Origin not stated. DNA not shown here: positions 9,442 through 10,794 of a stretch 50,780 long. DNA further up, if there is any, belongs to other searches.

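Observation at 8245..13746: Predicted N-acylated di-amino sugar pathway: PglF-like dehydratase plus DegT aminotransferase plus an ATP-grasp ligase in place of the usual N-acetyltransferase, with a PglC-type initiating transferase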

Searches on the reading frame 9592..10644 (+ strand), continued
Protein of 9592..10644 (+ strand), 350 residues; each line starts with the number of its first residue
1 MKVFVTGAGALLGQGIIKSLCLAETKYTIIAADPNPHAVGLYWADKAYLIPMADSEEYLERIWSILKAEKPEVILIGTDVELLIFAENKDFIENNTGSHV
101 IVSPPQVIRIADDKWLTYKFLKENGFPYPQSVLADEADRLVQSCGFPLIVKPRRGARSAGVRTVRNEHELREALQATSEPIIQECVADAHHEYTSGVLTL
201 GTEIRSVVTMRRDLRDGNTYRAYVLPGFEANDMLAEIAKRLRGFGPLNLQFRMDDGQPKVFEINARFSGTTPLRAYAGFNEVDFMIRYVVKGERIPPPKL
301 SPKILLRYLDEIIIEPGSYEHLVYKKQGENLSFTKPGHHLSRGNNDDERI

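Call 35: search_protein_families(library=ncbifam, proteins=[L001:11287-11910:+, L004:11782-12330:+, L004:10968-11780:+, L024:9020-9922:+], max_evalue=0.00001)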
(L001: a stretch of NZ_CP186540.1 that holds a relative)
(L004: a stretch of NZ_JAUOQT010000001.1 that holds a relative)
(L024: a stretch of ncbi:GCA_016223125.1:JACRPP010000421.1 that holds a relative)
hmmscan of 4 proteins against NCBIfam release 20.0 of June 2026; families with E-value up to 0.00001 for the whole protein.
L001:11287-11910:+ (207 aa): 13 families
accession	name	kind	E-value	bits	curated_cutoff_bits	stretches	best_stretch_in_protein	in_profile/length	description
TIGR03570.1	NeuD_NnaD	subfamily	9e-68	227.9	160.8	1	4-201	1-200/202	NeuD/PglB/VioB family sugar acetyltransferase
NF002060.0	PRK00892.1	subfamily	4.1e-13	49.2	207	1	90-150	121-181/345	UDP-3-O-(3-hydroxymyristoyl)glucosamine N-acyltransferase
TIGR03532.1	DapD_Ac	equivalog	8e-13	48.5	231.75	1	87-205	85-211/231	2,3,4,5-tetrahydropyridine-2,6-dicarboxylate N-acetyltransferase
TIGR01853.1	lipid_A_lpxD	equivalog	1.9e-11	43.5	242.5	1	90-150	112-172/325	UDP-3-O-(3-hydroxymyristoyl)glucosamine N-acyltransferase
NF041874.1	EPS_EpsC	equivalog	1.5e-08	34.5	150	0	91-173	64-150/168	serine O-acetyltransferase EpsC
NF003657.0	PRK05289.1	equivalog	1.8e-08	33.8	226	1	119-191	107-179/264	acyl-ACP--UDP-N-acetylglucosamine O-acyltransferase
TIGR01172.1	cysE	equivalog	7.7e-08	32.5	210.65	0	91-201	64-160/162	serine O-acetyltransferase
TIGR01852.1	lipid_A_lpxA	equivalog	1.4e-07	31.1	231.05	0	133-191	116-174/254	acyl-ACP--UDP-N-acetylglucosamine O-acyltransferase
NF007797.0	PRK10502.1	subfamily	1.5e-06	28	192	1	153-205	124-176/183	WcaF family extracellular polysaccharide biosynthesis acetyltransferase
NF052502.1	man1P_GTase_Rv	exception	1.6e-06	27.3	440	0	100-183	246-326/352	mannose-1-phosphate guanylyltransferase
NF008349.0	PRK11132.1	equivalog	2.8e-06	26.6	397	0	85-206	114-245/273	serine O-acetyltransferase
NF010935.0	PRK14355.1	equivalog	3.7e-06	25.8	718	0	71-152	241-319/459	bifunctional UDP-N-acetylglucosamine diphosphorylase/glucosamine-1-phosphate N-acetyltransferase GlmU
NF010934.1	PRK14354.1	equivalog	4.6e-06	25.4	450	0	71-146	235-307/447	bifunctional UDP-N-acetylglucosamine diphosphorylase/glucosamine-1-phosphate N-acetyltransferase GlmU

L004:11782-12330:+ (182 aa): 34 families (the best 25 are shown)
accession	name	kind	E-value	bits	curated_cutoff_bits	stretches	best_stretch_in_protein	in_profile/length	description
NF007240.0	PRK09677.1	equivalog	1e-22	80.6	243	1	84-181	85-189/192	putative lipopolysaccharide biosynthesis O-acetyl transferase WbbJ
NF007076.0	PRK09527.1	equivalog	2.2e-19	69.7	347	1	84-181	95-190/203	galactoside O-acetyltransferase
NF007499.0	PRK10092.1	equivalog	9.2e-18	64.7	314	1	85-174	94-181/183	maltose O-acetyltransferase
NF007797.0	PRK10502.1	subfamily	3.3e-15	56.2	192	1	42-174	55-177/183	WcaF family extracellular polysaccharide biosynthesis acetyltransferase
TIGR03570.1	NeuD_NnaD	subfamily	4.6e-15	55.8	160.8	1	119-171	150-202/202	NeuD/PglB/VioB family sugar acetyltransferase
TIGR03308.1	phn_thr-fam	hypoth_equivalog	1.2e-14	54.6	201.65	1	124-174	110-160/204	phosphonate metabolim protein, transferase hexapeptide repeat family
TIGR03532.1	DapD_Ac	equivalog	1.6e-14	54.1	231.75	1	120-181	158-219/231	2,3,4,5-tetrahydropyridine-2,6-dicarboxylate N-acetyltransferase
NF041874.1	EPS_EpsC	equivalog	2.6e-13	50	150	1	115-174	108-165/168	serine O-acetyltransferase EpsC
NF000311.1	Vat_ABCDEFH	equivalog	4.1e-13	49.4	300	1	126-179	114-167/201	Vat family streptogramin A O-acetyltransferase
NF058585.1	HptprglPActTf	PfamEq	8.4e-13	48.2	300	1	119-180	103-164/172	heptaprenylglyceryl phosphate O-acetyltransferase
NF000490.1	chloram_CatB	equivalog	2.4e-12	46.6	350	1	122-177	110-165/210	type B chloramphenicol O-acetyltransferase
NF050158.1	CarbAnhydGPos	equivalog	1.2e-11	44.6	250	1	124-180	89-147/172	gamma carbonic anhydrase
NF038307.1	EPS_acetyl_HpsU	equivalog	1.7e-11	44.1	305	1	114-172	114-174/178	hormogonium polysaccharide biosynthesis acetyltransferase HpsU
TIGR04008.1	WcaF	equivalog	2e-11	44.1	326.3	1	31-174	43-176/180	colanic acid biosynthesis acetyltransferase WcaF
NF000111.1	stregram_VatD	exception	4.6e-11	42.9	400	1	115-177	106-168/209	streptogramin A O-acetyltransferase Vat(D)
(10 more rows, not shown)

L004:10968-11780:+ (270 aa): 8 families
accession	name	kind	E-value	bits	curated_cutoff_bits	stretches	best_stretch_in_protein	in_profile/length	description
TIGR01777.1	yfcH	hypoth_equivalog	8.7e-11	41.9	207.35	1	3-237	1-236/292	TIGR01777 family oxidoreductase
NF047922.1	GDPFucSynFcl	equivalog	5e-10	39.3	500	1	2-116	4-113/308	GDP-L-fucose synthase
TIGR01214.1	rmlD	equivalog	3.5e-09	36.2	224.05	1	2-246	1-230/285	dTDP-4-dehydrorhamnose reductase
TIGR01179.1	galE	equivalog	3.1e-07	29.5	262.3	1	2-171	1-183/332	UDP-glucose 4-epimerase GalE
TIGR01181.1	dTDP_gluc_dehyt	equivalog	3.3e-07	29.7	365.1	1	2-268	1-289/321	dTDP-glucose 4,6-dehydratase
TIGR02197.1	heptose_epim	equivalog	4e-07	29.5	274.6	1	3-244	1-262/316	ADP-glyceromanno-heptose 6-epimerase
NF005754.0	PRK07578.1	equivalog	2.1e-06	27.8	167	1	1-68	1-65/200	short chain dehydrogenase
NF050030.1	thlkprotThyD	equivalog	5.6e-06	25.7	400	0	1-236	1-244/305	thylakoid membrane protein ThyD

L024:9020-9922:+ (300 aa): 21 families
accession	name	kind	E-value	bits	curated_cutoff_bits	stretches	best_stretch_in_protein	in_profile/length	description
NF042422.1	oxyalk_red_OleD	equivalog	4.1e-29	102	580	1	2-220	1-219/329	2-alkyl-3-oxoalkanoate reductase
TIGR01181.1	dTDP_gluc_dehyt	equivalog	8.4e-21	74.4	365.1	1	3-291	1-307/321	dTDP-glucose 4,6-dehydratase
TIGR01179.1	galE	equivalog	1.9e-20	73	262.3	1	3-162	1-172/332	UDP-glucose 4-epimerase GalE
NF042423.1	oxyalk_red_Shew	equivalog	2.4e-18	66.3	580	1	2-212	9-217/331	2-alkyl-3-oxoalkanoate reductase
TIGR01214.1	rmlD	equivalog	7.2e-18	64.7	224.05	1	3-192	1-175/285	dTDP-4-dehydrorhamnose reductase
TIGR04180.1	EDH_00030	hypoth_equivalog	8.6e-18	64.4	475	1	4-247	1-257/297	NAD-dependent 4,6-dehydratase LegB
TIGR01746.1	Thioester-redct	subfamily_domain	1.9e-16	60.2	213.35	1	49-168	78-197/371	thioester reductase domain-containing protein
TIGR02197.1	heptose_epim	equivalog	4.9e-16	58.8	274.6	1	4-290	1-308/316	ADP-glyceromanno-heptose 6-epimerase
TIGR03466.1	HpnA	hypoth_equivalog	2.4e-14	53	367.65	1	2-150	1-154/327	hopanoid-associated sugar epimerase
NF047922.1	GDPFucSynFcl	equivalog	1.2e-13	51.2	500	1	3-295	4-301/308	GDP-L-fucose synthase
NF011728.1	PRK15181.1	equivalog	6.9e-12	45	760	1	24-290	54-332/348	Vi polysaccharide biosynthesis UDP-N-acetylglucosaminuronic acid C-4 epimerase TviC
NF043036.1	ErythonDh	equivalog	3.4e-11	42.9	325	1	2-149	1-161/321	D-erythronate dehydrogenase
NF007956.0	PRK10675.1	subfamily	1.4e-10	40.9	394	1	2-152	1-164/338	UDP-glucose 4-epimerase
NF052578.1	StrlDmthSdmBMthl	equivalog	2.7e-09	37.2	600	1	2-145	1-148/328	sterol demethylase protein SdmB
TIGR01777.1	yfcH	hypoth_equivalog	1e-07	31.9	207.35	1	4-127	1-128/292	TIGR01777 family oxidoreductase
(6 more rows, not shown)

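Call 37: search_protein_representatives(protein=window:9592-10644:+)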
Query: 350 residues. Proteins with E-value up to 0.001 (for the whole library): 6900; up to 1e-10: 2958; up to 1e-30: 367. The best 150 are listed.
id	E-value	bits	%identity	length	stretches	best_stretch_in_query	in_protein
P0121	2.2e-95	336.0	49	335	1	2-315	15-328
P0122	1.1e-91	323.9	50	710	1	1-318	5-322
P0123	6.4e-81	288.5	46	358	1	3-320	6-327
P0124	6.9e-81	288.4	44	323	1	2-318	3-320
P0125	8.4e-81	288.1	44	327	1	1-326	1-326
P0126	4.6e-78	279.1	43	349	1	3-330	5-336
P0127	4.0e-77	276.0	46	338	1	3-318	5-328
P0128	4.1e-77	276.0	46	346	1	2-322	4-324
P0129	1.0e-76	274.6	60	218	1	1-215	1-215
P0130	5.2e-73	262.5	43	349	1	3-315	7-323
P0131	1.4e-71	257.8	43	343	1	3-316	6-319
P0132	2.4e-71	257.0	49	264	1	2-255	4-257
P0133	2.7e-70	253.5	44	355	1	3-321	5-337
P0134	5.1e-69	249.4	42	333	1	2-316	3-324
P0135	5.1e-69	249.3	44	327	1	3-315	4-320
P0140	6.4e-66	239.1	40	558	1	3-314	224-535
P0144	7.6e-65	235.6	40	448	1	2-313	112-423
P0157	2.3e-59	217.6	40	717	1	3-316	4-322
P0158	2.5e-59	217.5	42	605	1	2-320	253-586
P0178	7.0e-56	206.1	37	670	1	1-322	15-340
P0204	5.3e-50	186.8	39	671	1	3-322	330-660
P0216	5.1e-49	183.6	36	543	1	3-315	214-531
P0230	8.5e-48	179.6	34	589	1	2-319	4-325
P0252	1.2e-44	169.2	39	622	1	3-287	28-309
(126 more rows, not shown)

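Call 38: search_protein_families(library=pfam, proteins=[P0140, P0216, P0158, P0204, P0122, P0157, P0178, P0230, P0252, P0144], max_evalue=0.000001)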
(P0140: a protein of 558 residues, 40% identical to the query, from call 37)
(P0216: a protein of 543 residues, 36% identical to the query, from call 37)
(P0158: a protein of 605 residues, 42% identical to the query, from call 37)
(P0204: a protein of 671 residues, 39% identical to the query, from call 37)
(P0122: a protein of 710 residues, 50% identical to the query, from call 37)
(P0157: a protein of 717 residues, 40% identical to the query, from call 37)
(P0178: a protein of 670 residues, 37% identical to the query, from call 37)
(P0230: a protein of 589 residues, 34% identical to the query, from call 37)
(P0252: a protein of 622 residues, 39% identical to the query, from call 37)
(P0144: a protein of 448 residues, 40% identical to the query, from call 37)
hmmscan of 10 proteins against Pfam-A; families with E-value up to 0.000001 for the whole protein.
P0140 (558 aa): 4 families
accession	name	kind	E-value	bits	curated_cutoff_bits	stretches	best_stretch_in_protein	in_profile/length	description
PF21360.3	PylC-like_N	-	2.4e-14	53.7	27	1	225-315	2-90/96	PylC-like, N-terminal domain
PF15632.11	ATPgrasp_Ter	-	5.6e-13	49.2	29.1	1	398-509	2-107/131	ATP-grasp in the biosynthetic pathway with Ter operon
PF02811.25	PHP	-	1.6e-11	45.2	26.4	1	12-174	2-162/164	PHP domain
PF02655.19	ATP-grasp_3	-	3.4e-07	30.9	23.2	0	332-491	1-160/160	ATP-grasp domain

P0216 (543 aa): 4 families
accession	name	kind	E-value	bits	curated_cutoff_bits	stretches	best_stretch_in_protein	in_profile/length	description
PF02397.22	Bac_transf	-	4.1e-62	209.3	27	1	7-181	1-178/179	Bacterial sugar transferase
PF15632.11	ATPgrasp_Ter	-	2.2e-12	47.3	29.1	1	394-507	4-110/131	ATP-grasp in the biosynthetic pathway with Ter operon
PF02655.19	ATP-grasp_3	-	1.9e-11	44.7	23.2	1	325-486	3-160/160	ATP-grasp domain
PF21360.3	PylC-like_N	-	1.8e-07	31.7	27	1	214-305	1-89/96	PylC-like, N-terminal domain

P0158 (605 aa): 4 families
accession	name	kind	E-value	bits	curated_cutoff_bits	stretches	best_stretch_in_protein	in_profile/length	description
PF02811.25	PHP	-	8.6e-15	55.9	26.4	1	31-204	1-163/164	PHP domain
PF21360.3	PylC-like_N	-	1.2e-14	54.7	27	1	254-347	1-91/96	PylC-like, N-terminal domain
PF15632.11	ATPgrasp_Ter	-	3.6e-11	43.4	29.1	1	466-576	24-129/131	ATP-grasp in the biosynthetic pathway with Ter operon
PF02655.19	ATP-grasp_3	-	1.4e-09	38.6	23.2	1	364-536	2-160/160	ATP-grasp domain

P0204 (671 aa): 5 families
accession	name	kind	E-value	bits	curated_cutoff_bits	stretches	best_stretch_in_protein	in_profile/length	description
PF12850.12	Metallophos_2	-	1e-29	104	27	1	1-190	1-153/154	Calcineurin-like phosphoesterase superfamily domain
PF15632.11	ATPgrasp_Ter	-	1.8e-15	57.3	29.1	1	523-638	14-124/131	ATP-grasp in the biosynthetic pathway with Ter operon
PF00149.33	Metallophos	-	9.5e-14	52.7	21.5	1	1-154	1-190/191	Calcineurin-like phosphoesterase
PF02655.19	ATP-grasp_3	-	1.6e-09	38.5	23.2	1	440-603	3-160/160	ATP-grasp domain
PF21360.3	PylC-like_N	-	1.8e-08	34.9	27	1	353-427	21-95/96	PylC-like, N-terminal domain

P0122 (710 aa): 4 families
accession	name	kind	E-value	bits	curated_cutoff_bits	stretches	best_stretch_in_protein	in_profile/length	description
PF15632.11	ATPgrasp_Ter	-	8.2e-13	48.7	29.1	1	194-308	13-123/131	ATP-grasp in the biosynthetic pathway with Ter operon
PF21360.3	PylC-like_N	-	2.9e-09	37.4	27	1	30-98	22-90/96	PylC-like, N-terminal domain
PF02655.19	ATP-grasp_3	-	5.2e-09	36.8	23.2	1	115-274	1-160/160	ATP-grasp domain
PF13480.13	Acetyltransf_6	-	1.2e-08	35.7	22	1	518-643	8-137/143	Acetyltransferase (GNAT) domain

P0157 (717 aa): 5 families
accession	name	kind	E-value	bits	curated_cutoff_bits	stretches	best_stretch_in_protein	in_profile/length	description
PF13480.13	Acetyltransf_6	-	4.7e-15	56.4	22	1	506-637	2-137/143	Acetyltransferase (GNAT) domain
PF15632.11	ATPgrasp_Ter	-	3.8e-11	43.3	29.1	1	184-297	4-110/131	ATP-grasp in the biosynthetic pathway with Ter operon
PF02655.19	ATP-grasp_3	-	5.3e-11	43.3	23.2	1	114-276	2-160/160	ATP-grasp domain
PF21360.3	PylC-like_N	-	2e-10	41.1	27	1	5-96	2-90/96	PylC-like, N-terminal domain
PF02388.22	FemAB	-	1.4e-09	37.7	24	0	583-652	307-378/406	FemAB family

P0178 (670 aa): 6 families
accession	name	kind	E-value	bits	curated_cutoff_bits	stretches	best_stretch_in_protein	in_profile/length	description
PF01370.27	Epimerase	-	4.3e-37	128.2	20.9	1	366-585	1-240/240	NAD dependent epimerase/dehydratase family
PF16363.11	GDP_Man_Dehyd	-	4.7e-19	69.5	27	1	367-646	1-329/332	GDP-mannose 4,6 dehydratase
PF04321.23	RmlD_sub_bind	-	5.6e-12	45.8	27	1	364-606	1-234/287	RmlD substrate binding domain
PF15632.11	ATPgrasp_Ter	-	1.3e-09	38.4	29.1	1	194-308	3-110/131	ATP-grasp in the biosynthetic pathway with Ter operon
PF21360.3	PylC-like_N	-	1.8e-08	34.9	27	1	40-107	22-89/96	PylC-like, N-terminal domain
PF13460.12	NAD_binding_10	-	3.9e-07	30.5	27.2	0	370-475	1-102/184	NAD(P)H-binding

P0230 (589 aa): 6 families
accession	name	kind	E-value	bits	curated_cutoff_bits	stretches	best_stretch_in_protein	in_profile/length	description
PF13489.12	Methyltransf_23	-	9.7e-15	55.1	27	1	392-542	22-161/164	Methyltransferase domain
PF15632.11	ATPgrasp_Ter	-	3.4e-14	53.2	29.1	1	183-310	3-123/131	ATP-grasp in the biosynthetic pathway with Ter operon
PF02655.19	ATP-grasp_3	-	1.6e-12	48.3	23.2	1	115-276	3-160/160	ATP-grasp domain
PF21360.3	PylC-like_N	-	1.3e-09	38.6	27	1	5-96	1-90/96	PylC-like, N-terminal domain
PF08443.16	RimK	-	1.1e-08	35.3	21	1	114-244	2-135/188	RimK-like ATP-grasp domain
PF13649.12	Methyltransf_25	-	5.8e-07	30.6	27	0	396-484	1-97/97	Methyltransferase domain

P0252 (622 aa): 9 families
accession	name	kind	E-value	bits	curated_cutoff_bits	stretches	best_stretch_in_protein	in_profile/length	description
PF01370.27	Epimerase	-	4.3e-24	85.7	20.9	1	364-492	1-132/240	NAD dependent epimerase/dehydratase family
PF13460.12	NAD_binding_10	-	4.7e-16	59.6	27.2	1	368-498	1-123/184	NAD(P)H-binding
PF05368.20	NmrA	-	6.9e-12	46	27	1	362-478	3-110/298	NmrA-like family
PF21360.3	PylC-like_N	-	3.1e-11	43.7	27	1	43-122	14-95/96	PylC-like, N-terminal domain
PF16363.11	GDP_Man_Dehyd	-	1.1e-10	42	27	1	365-494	1-149/332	GDP-mannose 4,6 dehydratase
PF02655.19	ATP-grasp_3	-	1.6e-08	35.2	23.2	1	133-292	1-160/160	ATP-grasp domain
PF04321.23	RmlD_sub_bind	-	1e-07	31.8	27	0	363-473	2-99/287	RmlD substrate binding domain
PF01073.25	3Beta_HSD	-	1.3e-07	31.4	22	1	365-489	1-134/280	3-beta hydroxysteroid dehydrogenase/isomerase family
PF15632.11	ATPgrasp_Ter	-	2.8e-07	30.8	29.1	1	207-294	8-91/131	ATP-grasp in the biosynthetic pathway with Ter operon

P0144 (448 aa): 3 families
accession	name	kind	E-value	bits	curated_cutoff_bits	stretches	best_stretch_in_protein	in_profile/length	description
PF02655.19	ATP-grasp_3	-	4.1e-12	46.9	23.2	1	221-380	1-160/160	ATP-grasp domain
PF21360.3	PylC-like_N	-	1.5e-11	44.7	27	1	113-203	1-89/96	PylC-like, N-terminal domain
PF15632.11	ATPgrasp_Ter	-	3.9e-10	40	29.1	1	291-399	6-108/131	ATP-grasp in the biosynthetic pathway with Ter operon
